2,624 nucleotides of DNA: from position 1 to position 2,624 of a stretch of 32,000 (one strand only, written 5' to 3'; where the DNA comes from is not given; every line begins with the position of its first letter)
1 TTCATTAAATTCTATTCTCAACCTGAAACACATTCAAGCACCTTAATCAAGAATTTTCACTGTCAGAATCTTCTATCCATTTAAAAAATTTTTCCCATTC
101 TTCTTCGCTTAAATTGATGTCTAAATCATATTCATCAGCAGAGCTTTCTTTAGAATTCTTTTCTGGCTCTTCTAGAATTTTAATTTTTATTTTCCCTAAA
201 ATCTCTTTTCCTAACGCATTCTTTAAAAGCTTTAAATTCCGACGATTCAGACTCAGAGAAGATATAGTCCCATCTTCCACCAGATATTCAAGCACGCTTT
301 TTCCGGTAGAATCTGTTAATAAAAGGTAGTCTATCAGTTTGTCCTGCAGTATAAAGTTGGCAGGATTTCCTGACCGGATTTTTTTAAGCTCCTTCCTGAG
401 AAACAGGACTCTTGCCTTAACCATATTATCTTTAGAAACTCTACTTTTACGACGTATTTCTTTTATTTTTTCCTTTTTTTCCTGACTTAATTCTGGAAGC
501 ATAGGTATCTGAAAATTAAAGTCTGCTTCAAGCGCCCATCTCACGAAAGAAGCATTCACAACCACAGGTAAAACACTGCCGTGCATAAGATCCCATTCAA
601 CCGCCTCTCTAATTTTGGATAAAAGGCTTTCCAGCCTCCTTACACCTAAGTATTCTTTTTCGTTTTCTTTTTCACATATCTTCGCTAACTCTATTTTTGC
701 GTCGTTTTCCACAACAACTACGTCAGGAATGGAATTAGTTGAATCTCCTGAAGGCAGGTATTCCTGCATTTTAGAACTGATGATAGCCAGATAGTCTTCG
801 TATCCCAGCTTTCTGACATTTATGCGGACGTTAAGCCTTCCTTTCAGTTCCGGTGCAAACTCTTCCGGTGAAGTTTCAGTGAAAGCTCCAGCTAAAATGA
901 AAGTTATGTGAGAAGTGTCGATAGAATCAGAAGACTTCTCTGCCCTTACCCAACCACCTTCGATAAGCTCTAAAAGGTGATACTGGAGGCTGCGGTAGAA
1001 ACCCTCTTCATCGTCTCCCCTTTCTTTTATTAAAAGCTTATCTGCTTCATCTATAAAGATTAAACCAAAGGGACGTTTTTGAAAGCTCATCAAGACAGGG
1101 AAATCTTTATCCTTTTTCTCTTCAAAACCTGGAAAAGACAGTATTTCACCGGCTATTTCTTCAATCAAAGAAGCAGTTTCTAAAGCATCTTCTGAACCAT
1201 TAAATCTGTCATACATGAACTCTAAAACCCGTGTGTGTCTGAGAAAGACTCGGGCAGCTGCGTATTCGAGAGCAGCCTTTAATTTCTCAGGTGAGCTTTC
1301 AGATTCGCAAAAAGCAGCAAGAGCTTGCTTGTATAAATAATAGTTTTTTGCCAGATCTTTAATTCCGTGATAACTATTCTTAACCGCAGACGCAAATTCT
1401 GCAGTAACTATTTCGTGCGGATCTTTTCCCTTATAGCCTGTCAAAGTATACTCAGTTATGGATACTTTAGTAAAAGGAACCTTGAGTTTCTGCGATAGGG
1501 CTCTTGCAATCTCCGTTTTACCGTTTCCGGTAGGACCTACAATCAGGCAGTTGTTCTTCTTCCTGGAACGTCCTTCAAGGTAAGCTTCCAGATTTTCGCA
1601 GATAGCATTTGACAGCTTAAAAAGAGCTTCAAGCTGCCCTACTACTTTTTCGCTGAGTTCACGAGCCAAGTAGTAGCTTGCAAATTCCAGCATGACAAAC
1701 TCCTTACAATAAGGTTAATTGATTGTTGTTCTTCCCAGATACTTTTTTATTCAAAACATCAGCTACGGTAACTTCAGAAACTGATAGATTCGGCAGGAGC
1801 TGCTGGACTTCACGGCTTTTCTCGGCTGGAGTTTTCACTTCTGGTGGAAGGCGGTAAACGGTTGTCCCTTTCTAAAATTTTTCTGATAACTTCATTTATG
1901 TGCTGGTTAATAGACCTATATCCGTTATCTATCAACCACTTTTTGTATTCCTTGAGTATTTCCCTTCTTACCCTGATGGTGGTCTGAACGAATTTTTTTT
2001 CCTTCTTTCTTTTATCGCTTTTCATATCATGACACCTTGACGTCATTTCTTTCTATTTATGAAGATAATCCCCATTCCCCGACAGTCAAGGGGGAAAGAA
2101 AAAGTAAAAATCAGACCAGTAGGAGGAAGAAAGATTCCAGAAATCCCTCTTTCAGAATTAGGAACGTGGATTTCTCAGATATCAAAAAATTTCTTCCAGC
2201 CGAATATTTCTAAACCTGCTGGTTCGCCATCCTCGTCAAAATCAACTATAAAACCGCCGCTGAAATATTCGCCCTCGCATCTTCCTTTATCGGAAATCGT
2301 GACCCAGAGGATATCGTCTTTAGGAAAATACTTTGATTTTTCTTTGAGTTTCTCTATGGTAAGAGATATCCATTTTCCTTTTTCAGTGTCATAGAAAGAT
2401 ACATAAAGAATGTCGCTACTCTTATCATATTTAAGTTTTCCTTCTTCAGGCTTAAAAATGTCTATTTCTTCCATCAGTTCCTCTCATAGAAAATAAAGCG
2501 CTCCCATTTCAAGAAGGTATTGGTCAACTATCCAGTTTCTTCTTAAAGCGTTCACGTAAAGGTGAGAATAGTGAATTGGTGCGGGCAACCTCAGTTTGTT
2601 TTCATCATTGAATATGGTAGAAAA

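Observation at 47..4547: Candidate undescribed Argonaute-linked system: catalytic long pAgo + DUF2283-like protein + RHH regulator + HslV-less HslU-like unfoldase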

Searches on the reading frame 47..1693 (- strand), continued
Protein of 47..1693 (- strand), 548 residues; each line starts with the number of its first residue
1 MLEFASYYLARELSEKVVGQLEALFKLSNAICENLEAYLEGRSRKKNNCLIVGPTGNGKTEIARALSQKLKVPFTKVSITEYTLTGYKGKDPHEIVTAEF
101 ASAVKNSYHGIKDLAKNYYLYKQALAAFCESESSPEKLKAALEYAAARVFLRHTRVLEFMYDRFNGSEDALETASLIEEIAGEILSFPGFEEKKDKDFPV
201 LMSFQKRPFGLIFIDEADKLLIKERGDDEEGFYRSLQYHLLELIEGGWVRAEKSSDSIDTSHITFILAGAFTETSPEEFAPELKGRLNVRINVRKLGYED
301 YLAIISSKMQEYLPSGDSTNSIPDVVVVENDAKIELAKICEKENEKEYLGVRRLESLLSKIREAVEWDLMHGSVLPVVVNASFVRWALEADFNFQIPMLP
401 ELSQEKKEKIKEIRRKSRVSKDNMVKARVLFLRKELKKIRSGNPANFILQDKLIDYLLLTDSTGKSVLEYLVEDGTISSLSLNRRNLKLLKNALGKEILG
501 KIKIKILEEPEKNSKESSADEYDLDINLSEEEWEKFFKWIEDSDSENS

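Call 81: list_cluster_members(proteins=[P0004, P0008, P0011, P0012, P0034, P0019, P0032, P0037, P0055, P0060])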
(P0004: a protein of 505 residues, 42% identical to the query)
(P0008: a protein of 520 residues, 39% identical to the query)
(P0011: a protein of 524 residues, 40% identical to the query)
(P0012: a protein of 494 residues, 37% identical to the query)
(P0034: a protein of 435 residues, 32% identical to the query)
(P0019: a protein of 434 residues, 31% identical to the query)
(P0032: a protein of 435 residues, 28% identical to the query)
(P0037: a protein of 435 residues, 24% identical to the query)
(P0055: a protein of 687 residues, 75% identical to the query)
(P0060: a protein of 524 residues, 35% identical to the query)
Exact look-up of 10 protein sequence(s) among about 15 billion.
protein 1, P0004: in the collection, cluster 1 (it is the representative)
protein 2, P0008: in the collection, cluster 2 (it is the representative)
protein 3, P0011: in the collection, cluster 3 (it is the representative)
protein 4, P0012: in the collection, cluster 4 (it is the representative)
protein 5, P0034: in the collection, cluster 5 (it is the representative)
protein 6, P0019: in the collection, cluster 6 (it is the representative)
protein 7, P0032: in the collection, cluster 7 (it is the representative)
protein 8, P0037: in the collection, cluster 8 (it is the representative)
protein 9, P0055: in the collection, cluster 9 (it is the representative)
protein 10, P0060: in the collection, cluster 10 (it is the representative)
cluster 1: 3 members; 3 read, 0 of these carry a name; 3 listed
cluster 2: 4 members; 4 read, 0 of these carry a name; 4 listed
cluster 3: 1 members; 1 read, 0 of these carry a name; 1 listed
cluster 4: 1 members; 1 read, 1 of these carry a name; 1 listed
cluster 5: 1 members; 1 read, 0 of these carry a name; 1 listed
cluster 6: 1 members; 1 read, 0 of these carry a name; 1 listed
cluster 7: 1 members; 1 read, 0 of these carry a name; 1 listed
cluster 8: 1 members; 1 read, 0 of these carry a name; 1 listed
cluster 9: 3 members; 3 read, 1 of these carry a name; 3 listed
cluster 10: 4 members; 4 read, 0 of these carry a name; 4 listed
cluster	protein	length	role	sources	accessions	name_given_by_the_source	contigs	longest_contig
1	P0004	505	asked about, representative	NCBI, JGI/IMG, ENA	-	-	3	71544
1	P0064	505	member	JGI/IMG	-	-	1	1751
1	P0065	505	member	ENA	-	-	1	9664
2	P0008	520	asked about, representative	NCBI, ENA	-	-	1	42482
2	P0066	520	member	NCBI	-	-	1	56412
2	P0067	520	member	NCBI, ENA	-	-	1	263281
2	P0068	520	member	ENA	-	-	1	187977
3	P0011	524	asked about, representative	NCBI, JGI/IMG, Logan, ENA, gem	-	-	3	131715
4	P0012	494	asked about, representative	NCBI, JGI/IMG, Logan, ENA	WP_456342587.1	AAA family ATPase [Thermovibrio sp.]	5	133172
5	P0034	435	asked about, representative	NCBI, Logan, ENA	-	-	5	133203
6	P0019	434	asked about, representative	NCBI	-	-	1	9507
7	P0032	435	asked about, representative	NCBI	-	-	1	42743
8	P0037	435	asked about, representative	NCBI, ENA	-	-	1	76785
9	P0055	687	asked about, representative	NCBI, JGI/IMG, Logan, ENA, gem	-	-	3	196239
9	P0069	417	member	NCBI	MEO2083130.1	MAG: Piwi domain-containing protein, partial [Desulfurobacteriaceae bacterium]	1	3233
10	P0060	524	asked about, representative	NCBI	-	-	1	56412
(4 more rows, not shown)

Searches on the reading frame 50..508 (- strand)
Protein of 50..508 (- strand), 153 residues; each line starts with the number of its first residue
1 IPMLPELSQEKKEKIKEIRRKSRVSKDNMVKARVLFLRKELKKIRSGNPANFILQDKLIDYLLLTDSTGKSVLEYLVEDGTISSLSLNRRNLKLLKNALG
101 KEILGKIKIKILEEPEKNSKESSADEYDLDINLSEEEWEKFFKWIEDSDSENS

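Call 73: search_protein_representatives(protein=window:50-508:-)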
Query: 153 residues. Proteins with E-value up to 0.001 (for the whole library): 1; up to 1e-10: 1; up to 1e-30: 1. The best 1 are listed.
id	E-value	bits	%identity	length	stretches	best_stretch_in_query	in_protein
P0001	2.9e-86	302.7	100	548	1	1-153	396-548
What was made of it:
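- Tried and rejected: It found only itself (call 73).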

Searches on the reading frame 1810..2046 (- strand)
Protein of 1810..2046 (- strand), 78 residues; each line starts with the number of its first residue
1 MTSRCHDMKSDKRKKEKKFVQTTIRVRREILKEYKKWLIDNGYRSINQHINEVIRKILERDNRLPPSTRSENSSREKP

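Call 3: search_protein_families(library=pfam, proteins=[window:1810-2046:-], max_evalue=0.1)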
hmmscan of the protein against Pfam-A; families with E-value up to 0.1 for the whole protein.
window:1810-2046:- (78 aa): 0 families
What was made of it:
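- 1810..2046 (-): Probable ribbon-helix-helix DNA-binding protein, 78 aa (71 aa if it starts at 2025). No Pfam hit (call 3).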

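Call 4: search_protein_families(library=padloc, proteins=[window:1810-2046:-], max_evalue=0.1)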
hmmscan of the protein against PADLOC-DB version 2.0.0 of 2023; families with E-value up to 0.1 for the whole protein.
window:1810-2046:- (78 aa): 1 family
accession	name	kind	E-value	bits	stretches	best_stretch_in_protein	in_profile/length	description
PDLC04093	SIR2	-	0.0048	13.9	1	19-64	254-298/395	-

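Call 5: search_protein_families(library=ncbifam, proteins=[window:1810-2046:-], max_evalue=0.1)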
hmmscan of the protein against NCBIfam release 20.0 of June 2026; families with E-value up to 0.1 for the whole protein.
window:1810-2046:- (78 aa): 4 families
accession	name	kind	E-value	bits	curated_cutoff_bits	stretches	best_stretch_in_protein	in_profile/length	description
NF011012.0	PRK14440.1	equivalog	0.012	15.7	103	1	17-71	19-71/90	acylphosphatase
NF001884.0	PRK00630.1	subfamily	0.027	14.6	119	1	11-63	2-54/148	nickel responsive regulator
TIGR03938.2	deacetyl_PgaB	equivalog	0.055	11.7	321.9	1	6-47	9-47/621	poly-beta-1,6-N-acetyl-D-glucosamine N-deacetylase PgaB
NF011177.0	PRK14582.1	equivalog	0.078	11.2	923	1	20-47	63-90/671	poly-beta-1,6-N-acetyl-D-glucosamine N-deacetylase PgaB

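Call 44: search_solved_structures(query=window:1810-2046:-, max_evalue=10, show_alignments=2)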
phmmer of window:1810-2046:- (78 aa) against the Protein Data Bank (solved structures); distinct sequences matched with E-value up to 10: 16.
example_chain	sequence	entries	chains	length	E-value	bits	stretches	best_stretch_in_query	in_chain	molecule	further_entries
2wvc_A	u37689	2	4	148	0.022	18.3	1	13-68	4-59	PUTATIVE NICKEL-RESPONSIVE REGULATOR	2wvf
2wvd_A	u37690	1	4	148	0.035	17.7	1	13-68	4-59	PUTATIVE NICKEL-RESPONSIVE REGULATOR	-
2wvb_A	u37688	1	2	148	0.036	17.7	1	13-68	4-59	PUTATIVE NICKEL-RESPONSIVE REGULATOR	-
2ca9_A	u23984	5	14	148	0.036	17.7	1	13-68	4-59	PUTATIVE NICKEL-RESPONSIVE REGULATOR | nickel-responsive regulator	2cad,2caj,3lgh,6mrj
3pht_A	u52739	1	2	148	0.04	17.5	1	13-68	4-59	Putative nickel-responsive regulator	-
9etk_A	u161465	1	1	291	0.056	17.1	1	33-67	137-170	Metal-dependent phosphoesterases (PHP family)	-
2wve_A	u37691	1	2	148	0.066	16.8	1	13-68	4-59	PUTATIVE NICKEL-RESPONSIVE REGULATOR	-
4ojg_A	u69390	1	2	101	0.47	14.1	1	17-72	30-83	Acylphosphatase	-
4ojh_A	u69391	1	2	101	0.52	14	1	17-71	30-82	Acylphosphatase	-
4oj3_A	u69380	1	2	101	0.54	13.9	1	17-71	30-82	Acylphosphatase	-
2bjd_A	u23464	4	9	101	0.61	13.8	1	17-71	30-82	ACYLPHOSPHATASE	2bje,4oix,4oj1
1y9o_A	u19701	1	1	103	0.63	13.7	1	17-71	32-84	Acylphosphatase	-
9k32_A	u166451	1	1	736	0.75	13.5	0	10-46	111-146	HNH nuclease domain-containing protein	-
1myk_A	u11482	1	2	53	0.86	13.3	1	17-64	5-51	ARC REPRESSOR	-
8hdv_A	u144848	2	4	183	0.96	13.1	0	28-59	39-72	De novo design cavitated protein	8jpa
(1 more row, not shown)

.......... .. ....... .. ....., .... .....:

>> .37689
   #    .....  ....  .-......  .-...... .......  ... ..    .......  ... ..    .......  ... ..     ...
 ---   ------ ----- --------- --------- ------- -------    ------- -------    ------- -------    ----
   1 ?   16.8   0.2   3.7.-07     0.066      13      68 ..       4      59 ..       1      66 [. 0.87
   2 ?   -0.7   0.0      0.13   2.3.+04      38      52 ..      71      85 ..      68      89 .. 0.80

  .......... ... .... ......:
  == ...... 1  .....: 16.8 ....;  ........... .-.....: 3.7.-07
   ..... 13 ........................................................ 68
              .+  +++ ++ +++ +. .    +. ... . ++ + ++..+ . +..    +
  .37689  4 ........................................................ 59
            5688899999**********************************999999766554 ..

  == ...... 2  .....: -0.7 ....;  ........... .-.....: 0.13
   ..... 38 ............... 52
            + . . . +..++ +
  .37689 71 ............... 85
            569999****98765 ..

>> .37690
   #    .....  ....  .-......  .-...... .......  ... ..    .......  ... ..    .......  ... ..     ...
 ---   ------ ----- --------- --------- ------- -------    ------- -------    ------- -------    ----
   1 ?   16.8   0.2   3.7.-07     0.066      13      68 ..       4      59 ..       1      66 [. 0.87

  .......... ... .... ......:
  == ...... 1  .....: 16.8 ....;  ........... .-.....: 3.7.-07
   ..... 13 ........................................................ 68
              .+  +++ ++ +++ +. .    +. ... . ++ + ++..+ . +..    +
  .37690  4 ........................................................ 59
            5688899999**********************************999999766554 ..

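Call 71: search_protein_families(library=phrogs, proteins=[window:1810-2046:-], max_evalue=0.01)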
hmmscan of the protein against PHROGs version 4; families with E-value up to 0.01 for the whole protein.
window:1810-2046:- (78 aa): 2 families
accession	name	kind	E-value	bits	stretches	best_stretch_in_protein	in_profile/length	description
phrog_582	-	transcription regulation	0.0023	19.2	1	10-62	48-99/105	Arc-like repressor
phrog_13890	-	unknown function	0.0081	17.1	1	12-68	10-65/73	-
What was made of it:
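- Checked: These are the NikR N-terminal domain (E 0.02) and Arc (E 0.9) in call 44, and a phage Arc-like repressor family (E 0.002) in call 71.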

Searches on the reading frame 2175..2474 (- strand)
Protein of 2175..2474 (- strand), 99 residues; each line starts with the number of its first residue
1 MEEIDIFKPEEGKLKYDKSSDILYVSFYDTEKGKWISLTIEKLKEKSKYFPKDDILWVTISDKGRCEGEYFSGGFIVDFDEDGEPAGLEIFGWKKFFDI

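Call 3: search_protein_families(library=pfam, proteins=[window:2175-2474:-], max_evalue=0.1)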
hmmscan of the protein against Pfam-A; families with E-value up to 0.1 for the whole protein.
window:2175-2474:- (99 aa): 3 families
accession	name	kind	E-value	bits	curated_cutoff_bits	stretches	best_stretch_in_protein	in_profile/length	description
PF10049.14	DUF2283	-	1.3e-12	48.1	23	2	46-92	1-47/49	Protein of unknown function (DUF2283)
PF10902.13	WYL_2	-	0.0076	17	26.7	1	11-43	41-73/74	WYL_2, Sm-like SH3 beta-barrel fold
PF08987.15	DUF1892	-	0.016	15.8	27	1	5-37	66-98/109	Protein of unknown function (DUF1892)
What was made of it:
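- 2175..2474 (-): DUF2283 small protein, 99 aa, starting 9 nt after the pAgo stop. PF10049, E 1.3e-12, 48 bits against a cut-off of 23 (call 3).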

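Call 4: search_protein_families(library=padloc, proteins=[window:2175-2474:-], max_evalue=0.1)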
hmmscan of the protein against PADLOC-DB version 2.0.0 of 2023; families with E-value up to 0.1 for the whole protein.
window:2175-2474:- (99 aa): 0 families

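Call 5: search_protein_families(library=ncbifam, proteins=[window:2175-2474:-], max_evalue=0.1)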
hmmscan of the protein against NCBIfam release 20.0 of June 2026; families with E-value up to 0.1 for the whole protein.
window:2175-2474:- (99 aa): 0 families

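Call 43: search_solved_structures(query=window:2175-2474:-, max_evalue=1, show_alignments=1)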
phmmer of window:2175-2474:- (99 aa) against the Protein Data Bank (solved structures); distinct sequences matched with E-value up to 1: 1.
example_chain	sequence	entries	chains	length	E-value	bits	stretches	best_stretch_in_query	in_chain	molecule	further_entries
9tsn_A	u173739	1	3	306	0.41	14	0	16-40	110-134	Kelch protein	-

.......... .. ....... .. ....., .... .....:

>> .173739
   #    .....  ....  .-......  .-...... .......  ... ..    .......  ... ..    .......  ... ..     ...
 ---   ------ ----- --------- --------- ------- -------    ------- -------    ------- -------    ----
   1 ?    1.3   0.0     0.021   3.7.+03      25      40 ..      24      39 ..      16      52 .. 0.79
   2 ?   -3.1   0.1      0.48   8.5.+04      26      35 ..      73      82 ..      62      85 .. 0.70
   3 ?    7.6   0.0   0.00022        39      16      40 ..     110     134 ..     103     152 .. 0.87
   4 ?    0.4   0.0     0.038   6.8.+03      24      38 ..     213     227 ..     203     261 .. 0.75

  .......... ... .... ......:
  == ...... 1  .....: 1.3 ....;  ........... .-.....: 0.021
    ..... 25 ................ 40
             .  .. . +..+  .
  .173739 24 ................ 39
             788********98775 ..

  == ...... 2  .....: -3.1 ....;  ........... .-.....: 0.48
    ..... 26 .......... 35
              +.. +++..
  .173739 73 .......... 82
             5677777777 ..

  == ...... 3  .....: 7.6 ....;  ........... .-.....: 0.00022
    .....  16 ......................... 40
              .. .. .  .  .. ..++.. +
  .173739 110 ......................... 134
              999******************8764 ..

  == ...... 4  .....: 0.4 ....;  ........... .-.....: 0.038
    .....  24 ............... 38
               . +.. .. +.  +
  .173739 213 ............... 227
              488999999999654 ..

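Call 71: search_protein_families(library=phrogs, proteins=[window:2175-2474:-], max_evalue=0.01)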
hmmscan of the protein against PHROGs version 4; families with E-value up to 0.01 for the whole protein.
window:2175-2474:- (99 aa): 1 family
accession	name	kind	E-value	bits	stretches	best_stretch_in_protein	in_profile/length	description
phrog_36767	-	unknown function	0.0006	20.8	0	47-95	14-64/95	-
